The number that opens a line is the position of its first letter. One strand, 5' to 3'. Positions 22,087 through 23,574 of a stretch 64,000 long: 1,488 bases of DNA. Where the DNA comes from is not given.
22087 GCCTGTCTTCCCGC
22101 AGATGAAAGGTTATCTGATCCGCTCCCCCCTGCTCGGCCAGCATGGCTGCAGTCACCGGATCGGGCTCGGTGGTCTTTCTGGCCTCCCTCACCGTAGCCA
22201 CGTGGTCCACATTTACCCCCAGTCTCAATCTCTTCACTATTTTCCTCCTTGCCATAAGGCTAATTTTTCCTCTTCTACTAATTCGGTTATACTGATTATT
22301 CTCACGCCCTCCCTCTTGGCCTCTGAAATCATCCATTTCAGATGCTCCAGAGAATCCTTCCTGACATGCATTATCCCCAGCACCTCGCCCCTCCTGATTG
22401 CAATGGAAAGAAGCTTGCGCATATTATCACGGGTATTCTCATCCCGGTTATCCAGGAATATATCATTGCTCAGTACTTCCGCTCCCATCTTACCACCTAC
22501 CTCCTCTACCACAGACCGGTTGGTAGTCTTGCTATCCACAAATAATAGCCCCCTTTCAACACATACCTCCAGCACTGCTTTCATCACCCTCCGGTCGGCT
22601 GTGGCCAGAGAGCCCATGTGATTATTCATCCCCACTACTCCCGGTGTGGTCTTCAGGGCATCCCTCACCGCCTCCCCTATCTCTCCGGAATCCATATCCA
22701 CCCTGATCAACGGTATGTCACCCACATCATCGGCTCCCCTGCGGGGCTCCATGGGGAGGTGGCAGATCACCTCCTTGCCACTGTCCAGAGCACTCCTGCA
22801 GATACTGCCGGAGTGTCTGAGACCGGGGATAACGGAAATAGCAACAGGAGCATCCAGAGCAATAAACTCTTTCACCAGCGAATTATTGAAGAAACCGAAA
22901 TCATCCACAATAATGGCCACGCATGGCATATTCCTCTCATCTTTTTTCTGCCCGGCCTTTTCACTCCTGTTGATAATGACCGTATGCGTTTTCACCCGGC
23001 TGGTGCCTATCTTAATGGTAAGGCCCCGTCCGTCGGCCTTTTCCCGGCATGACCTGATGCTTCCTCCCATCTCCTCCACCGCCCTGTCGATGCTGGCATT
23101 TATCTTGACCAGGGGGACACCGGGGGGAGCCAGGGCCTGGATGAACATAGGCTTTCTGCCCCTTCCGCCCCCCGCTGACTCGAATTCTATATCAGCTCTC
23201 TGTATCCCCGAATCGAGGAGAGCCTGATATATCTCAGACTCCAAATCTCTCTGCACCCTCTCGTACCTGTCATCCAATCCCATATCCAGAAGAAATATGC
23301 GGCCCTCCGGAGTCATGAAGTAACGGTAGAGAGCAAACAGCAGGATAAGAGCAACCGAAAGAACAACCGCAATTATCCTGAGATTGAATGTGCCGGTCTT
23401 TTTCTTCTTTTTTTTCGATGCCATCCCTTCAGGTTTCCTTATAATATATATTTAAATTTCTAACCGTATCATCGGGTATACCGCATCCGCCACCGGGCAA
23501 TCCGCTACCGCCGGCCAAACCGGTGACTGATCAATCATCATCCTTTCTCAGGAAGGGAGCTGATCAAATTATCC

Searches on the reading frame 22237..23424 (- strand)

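Call 39: search_protein_families(library=pfam, proteins=[window:22237-23424:-], max_evalue=0.0001)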
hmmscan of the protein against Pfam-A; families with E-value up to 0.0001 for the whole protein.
window:22237-23424:- (395 aa): 1 family
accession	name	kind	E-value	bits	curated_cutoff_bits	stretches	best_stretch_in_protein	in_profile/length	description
PF04748.18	Polysacc_deac_2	-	6.5e-61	205.6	27.5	1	171-383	1-212/212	Divergent polysaccharide deacetylase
